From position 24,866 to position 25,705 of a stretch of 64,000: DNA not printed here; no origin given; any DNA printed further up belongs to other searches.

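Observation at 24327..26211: Tightly coupled three-gene operon: non-canonical UDG, NDT-like protein and class-I glutamine amidotransferase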

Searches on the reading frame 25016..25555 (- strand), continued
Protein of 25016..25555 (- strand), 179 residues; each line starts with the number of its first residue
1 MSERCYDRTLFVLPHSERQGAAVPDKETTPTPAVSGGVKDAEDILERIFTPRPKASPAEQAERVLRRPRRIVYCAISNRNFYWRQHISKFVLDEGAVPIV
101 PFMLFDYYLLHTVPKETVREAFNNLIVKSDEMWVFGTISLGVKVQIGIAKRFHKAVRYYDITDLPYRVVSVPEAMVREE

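Call 75: search_protein_families(library=pfam, alignment_id=A8, max_evalue=0.00001)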
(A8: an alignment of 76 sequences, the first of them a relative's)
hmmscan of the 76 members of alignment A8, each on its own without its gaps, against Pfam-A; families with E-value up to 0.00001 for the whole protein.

A. member 1, L092:3213-4244:+ (344 aa): 3 families
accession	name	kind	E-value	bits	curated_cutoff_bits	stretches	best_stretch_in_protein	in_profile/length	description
PF16884.10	ADH_N_2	-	1.2e-33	115.7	31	1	14-120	1-107/108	N-terminal domain of oxidoreductase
PF00107.32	ADH_zinc_N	-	4.1e-19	69.2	31.8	1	166-287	1-116/129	Zinc-binding dehydrogenase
PF13602.12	ADH_zinc_N_2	-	9.3e-10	40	27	1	199-338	1-132/134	Zinc-binding dehydrogenase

B. families by the number of members that match (of 76 scanned): 63 families (the first 25 are shown)
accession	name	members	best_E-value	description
PF01725.21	Ham1p_like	5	3.7e-35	Ham1 family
PF05014.21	Nuc_deoxyrib_tr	3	9.4e-11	Nucleoside 2-deoxyribosyltransferase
PF00557.29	Peptidase_M24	2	6.7e-61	Metallopeptidase family M24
PF00438.25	S-AdoMet_synt_N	2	1.1e-42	S-adenosylmethionine synthetase, N-terminal domain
PF00005.33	ABC_tran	2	2.1e-35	ABC transporter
PF01321.24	Creatinase_N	2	2.4e-16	Creatinase/Prolidase N-terminal domain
PF13304.12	AAA_21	2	8.5e-14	AAA domain, putative AbiEii toxin, Type IV TA system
PF00535.33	Glycos_transf_2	2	2.2e-12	Glycosyl transferase family 2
PF12697.13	Abhydrolase_6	2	8.6e-12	Alpha/beta hydrolase family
PF00561.26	Abhydrolase_1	2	1.1e-09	alpha/beta hydrolase fold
PF02463.25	SMC_N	2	2.1e-08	RecF/RecN/SMC N terminal domain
PF00464.25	SHMT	1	1.3e-160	Serine hydroxymethyltransferase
PF00490.27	ALAD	1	2.8e-154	Delta-aminolevulinic acid dehydratase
PF01653.23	DNA_ligase_aden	1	3e-79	NAD-dependent DNA ligase adenylation domain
PF02773.21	S-AdoMet_synt_C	1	3.8e-65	S-adenosylmethionine synthetase, C-terminal domain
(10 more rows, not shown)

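Call 77: search_protein_families(library=pfam, proteins=[L143:5404-6045:+, L157:5394-6047:+, L148:5389-6279:+, L148:6286-6714:+, L141:5384-5884:+, L141:5877-6455:+, L149:1124-1777:+, L149:1774-2355:+, L163:5397-5825:+, L163:5829-6617:+], max_evalue=0.0001)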
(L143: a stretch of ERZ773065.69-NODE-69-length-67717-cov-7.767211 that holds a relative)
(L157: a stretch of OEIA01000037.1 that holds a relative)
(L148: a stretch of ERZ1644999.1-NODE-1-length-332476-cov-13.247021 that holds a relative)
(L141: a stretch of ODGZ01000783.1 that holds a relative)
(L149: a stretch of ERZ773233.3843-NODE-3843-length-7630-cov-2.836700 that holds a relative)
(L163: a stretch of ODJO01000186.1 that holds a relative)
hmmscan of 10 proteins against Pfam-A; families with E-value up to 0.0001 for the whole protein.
L143:5404-6045:+ (214 aa): 1 family
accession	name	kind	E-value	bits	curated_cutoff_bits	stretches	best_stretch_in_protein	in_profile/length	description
PF01725.21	Ham1p_like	-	1.7e-36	126.3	22.5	1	32-191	2-171/186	Ham1 family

L157:5394-6047:+ (218 aa): 1 family
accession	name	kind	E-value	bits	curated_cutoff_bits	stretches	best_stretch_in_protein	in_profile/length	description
PF07866.17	DUF1653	-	5.2e-20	72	23.5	1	148-211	1-62/62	Protein of unknown function (DUF1653)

L148:5389-6279:+ (297 aa): 0 families

L148:6286-6714:+ (143 aa): 1 family
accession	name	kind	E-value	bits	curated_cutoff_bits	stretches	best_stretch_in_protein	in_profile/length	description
PF05014.21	Nuc_deoxyrib_tr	-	5.2e-10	39.9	28.8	1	24-106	14-99/117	Nucleoside 2-deoxyribosyltransferase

L141:5384-5884:+ (167 aa): 0 families

L141:5877-6455:+ (193 aa): 1 family
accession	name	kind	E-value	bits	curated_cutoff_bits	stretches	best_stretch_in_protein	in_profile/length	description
PF01725.21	Ham1p_like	-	1.3e-20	74.5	22.5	1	6-142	1-146/186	Ham1 family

L149:1124-1777:+ (218 aa): 1 family
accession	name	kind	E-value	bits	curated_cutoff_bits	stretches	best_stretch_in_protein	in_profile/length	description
PF07866.17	DUF1653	-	2.9e-19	69.6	23.5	1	148-211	1-62/62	Protein of unknown function (DUF1653)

L149:1774-2355:+ (194 aa): 1 family
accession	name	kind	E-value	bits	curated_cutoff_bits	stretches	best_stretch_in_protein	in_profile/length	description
PF01725.21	Ham1p_like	-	1.6e-20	74.2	22.5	1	8-143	1-145/186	Ham1 family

L163:5397-5825:+ (143 aa): 0 families

L163:5829-6617:+ (263 aa): 1 family
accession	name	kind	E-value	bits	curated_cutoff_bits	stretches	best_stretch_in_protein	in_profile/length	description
PF00535.33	Glycos_transf_2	-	2.2e-12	47.7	23.3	1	12-138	2-131/168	Glycosyl transferase family 2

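Call 84: search_protein_families(library=ncbifam, proteins=[L100:4261-4995:+, L108:4259-4981:+, L005:5471-6160:+], max_evalue=1e-10)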
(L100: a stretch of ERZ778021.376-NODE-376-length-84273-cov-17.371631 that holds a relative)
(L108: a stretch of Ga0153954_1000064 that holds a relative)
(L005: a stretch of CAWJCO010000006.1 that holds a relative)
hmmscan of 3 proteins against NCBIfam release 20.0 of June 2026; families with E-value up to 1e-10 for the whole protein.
L100:4261-4995:+ (245 aa): 9 families
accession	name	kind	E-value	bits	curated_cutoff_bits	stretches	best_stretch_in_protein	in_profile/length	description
NF005458.0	PRK07053.1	equivalog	1.7e-90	302.5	250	1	1-232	2-233/234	glutamine amidotransferase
NF005072.0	PRK06490.1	equivalog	1.4e-32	112.6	339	1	49-231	62-240/251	glutamine amidotransferase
NF006098.0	PRK08250.1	equivalog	3.8e-32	111.7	301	1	7-198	6-201/239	glutamine amidotransferase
NF006562.0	PRK09065.1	equivalog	1.3e-18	67.5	205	1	65-224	74-234/242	glutamine amidotransferase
NF005743.0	PRK07567.1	equivalog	1.2e-17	64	264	1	38-185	44-198/245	glutamine amidotransferase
TIGR00888.1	guaA_Nterm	equivalog_domain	3.9e-15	55.7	172.15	1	31-180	27-168/188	glutamine-hydrolyzing GMP synthase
NF000848.1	PRK00074.1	equivalog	5.7e-15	54.9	400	1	31-181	27-172/512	glutamine-hydrolyzing GMP synthase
NF001975.0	PRK00758.1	equivalog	7.3e-13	48.5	198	1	47-181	44-167/185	GMP synthase subunit A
NF004212.0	PRK05665.1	equivalog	2.9e-11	43.5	309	1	47-180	59-189/241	amidotransferase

L108:4259-4981:+ (241 aa): 9 families
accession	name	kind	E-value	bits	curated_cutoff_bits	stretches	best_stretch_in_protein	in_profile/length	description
NF005458.0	PRK07053.1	equivalog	3e-93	311.5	250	1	1-232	2-233/234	glutamine amidotransferase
NF005072.0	PRK06490.1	equivalog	8.3e-35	119.9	339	1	49-199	62-207/251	glutamine amidotransferase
NF006098.0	PRK08250.1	equivalog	1.1e-33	116.8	301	1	7-188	6-191/239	glutamine amidotransferase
NF006562.0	PRK09065.1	equivalog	1.5e-19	70.5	205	1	26-207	38-218/242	glutamine amidotransferase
NF005743.0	PRK07567.1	equivalog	1.7e-17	63.5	264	1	34-185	40-198/245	glutamine amidotransferase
TIGR00888.1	guaA_Nterm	equivalog_domain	1.6e-14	53.8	172.15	1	38-181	34-169/188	glutamine-hydrolyzing GMP synthase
NF000848.1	PRK00074.1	equivalog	3.9e-14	52.1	400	1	37-182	33-173/512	glutamine-hydrolyzing GMP synthase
NF001975.0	PRK00758.1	equivalog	1.1e-12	47.9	198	1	31-181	28-167/185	GMP synthase subunit A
NF004212.0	PRK05665.1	equivalog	4.1e-12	46.4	309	1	26-180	39-189/241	amidotransferase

L005:5471-6160:+ (230 aa): 8 families
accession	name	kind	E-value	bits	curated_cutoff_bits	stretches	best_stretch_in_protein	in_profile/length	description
NF005458.0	PRK07053.1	equivalog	4.5e-40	137.5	250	1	15-194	6-189/234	glutamine amidotransferase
NF005072.0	PRK06490.1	equivalog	1.6e-37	128.8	339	1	7-196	10-198/251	glutamine amidotransferase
NF006098.0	PRK08250.1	equivalog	3.1e-25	89.1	301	1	17-190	6-187/239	glutamine amidotransferase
NF006562.0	PRK09065.1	equivalog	1.6e-22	80.2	205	1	42-195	45-200/242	glutamine amidotransferase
NF005743.0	PRK07567.1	equivalog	1.2e-18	67.3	264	1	48-189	46-196/245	glutamine amidotransferase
TIGR00888.1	guaA_Nterm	equivalog_domain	6.1e-14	51.8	172.15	1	55-186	43-168/188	glutamine-hydrolyzing GMP synthase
NF001975.0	PRK00758.1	equivalog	6.3e-13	48.7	198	1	47-186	36-166/185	GMP synthase subunit A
NF000848.1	PRK00074.1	equivalog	2.4e-12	46.2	400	1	55-186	43-171/512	glutamine-hydrolyzing GMP synthase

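Call 88: fold_search(model_id=the predicted structure, library=pdb)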
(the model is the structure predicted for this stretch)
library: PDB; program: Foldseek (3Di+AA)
matches with E <= 10: 1257; with E <= 0.001: 2
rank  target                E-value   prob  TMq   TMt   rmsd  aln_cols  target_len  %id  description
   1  8pqq_A                3.2e-04  1.00  0.37  0.42   4.8       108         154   22  Nucleoside 2'deoxyribosyltransferase from Chroococcidiopsis thermalis PCC 7203 E88Q Mutant bound to Clofarabine (released 2024-02-21)
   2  8pqr_D                7.4e-04  1.00  0.37  0.43   4.6       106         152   21  Nucleoside 2'deoxyribosyltransferase from Chroococcidiopsis thermalis PCC 7203 WT bound to DAD_Immucillin-H (released 2024-02-21)
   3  8v6t_A                1.6e-03  1.00  0.46  0.48   4.1       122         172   13  Crystal structure of EcThsB2 (released 2024-06-12)
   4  8qc0_A                1.8e-03  1.00  0.38  0.45   4.5       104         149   21  Nucleoside 2'deoxyribosyltransferase from Chroococcidiopsis thermalis PCC 7203 WT ribosylated (released 2024-02-21)
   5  8rh3_D                2.5e-03  1.00  0.38  0.45   4.4        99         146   21  Nucleoside 2'deoxyribosyltransferase from Chroococcidiopsis thermalis PCC 7203 WT bound to Gemcitabine (released 2024-02-21)
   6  9atc_A                1.2e-02  0.93  0.31  0.20   8.1       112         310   11  ATCASE Y165F MUTANT (released 1999-07-26)
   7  1dxh                  1.6e-02  0.97  0.33  0.19   7.2       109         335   13  Catabolic ornithine carbamoyltransferase from Pseudomonas aeruginosa (released 2001-01-12)
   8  8v6t_B                1.8e-02  1.00  0.40  0.43   3.5       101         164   13  Crystal structure of EcThsB2 (released 2024-06-12)
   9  9i6e_B                1.9e-02  1.00  0.39  0.50   3.7        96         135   16  Crystal structure of DNPH1 bound by compound 5. (released 2025-11-12)
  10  8v6t_C                2.0e-02  1.00  0.44  0.49   4.2       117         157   13  Crystal structure of EcThsB2 (released 2024-06-12)
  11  4jen_B                2.0e-02  0.99  0.35  0.48   5.7       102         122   16  Structure of Clostridium botulinum CMP N-glycosidase, BcmB (released 2013-09-11)
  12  6apu_A                2.0e-02  0.93  0.31  0.32   7.2       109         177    9  Crystal structure of Trypanosoma brucei hypoxanthine-guanine phosphoribosyltranferase in complex with (2-{[2-(2-amino- (released 2018-03-14)
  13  4h31_A                2.2e-02  0.94  0.32  0.19   7.1       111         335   13  Crystal structure of anabolic ornithine carbamoyltransferase from Vibrio vulnificus in complex with carbamoyl phosphat (released 2012-09-26)
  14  1ml4                  2.2e-02  0.92  0.33  0.21  12.8       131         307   15  The PALA-liganded Aspartate transcarbamoylase catalytic subunit from Pyrococcus abyssi (released 2003-02-25)
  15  1duv_G                3.0e-02  0.91  0.31  0.19   7.3       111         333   13  CRYSTAL STRUCTURE OF E. COLI ORNITHINE TRANSCARBAMOYLASE COMPLEXED WITH NDELTA-L-ORNITHINE-DIAMINOPHOSPHINYL-N-SULPHON (released 2000-07-04)
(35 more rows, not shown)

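Call 89: search_dna_similar(query=P0139, collection=plasmids, mode=protein, max_evalue=0.00001, max_rows=15)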
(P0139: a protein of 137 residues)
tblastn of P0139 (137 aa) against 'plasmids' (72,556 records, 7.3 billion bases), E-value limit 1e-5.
No match.

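Call 90: search_dna_similar(query=P0139, collection=phages, mode=protein, max_evalue=0.00001, max_rows=15)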
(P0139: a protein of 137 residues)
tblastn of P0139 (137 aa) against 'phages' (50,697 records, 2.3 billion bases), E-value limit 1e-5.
No match.
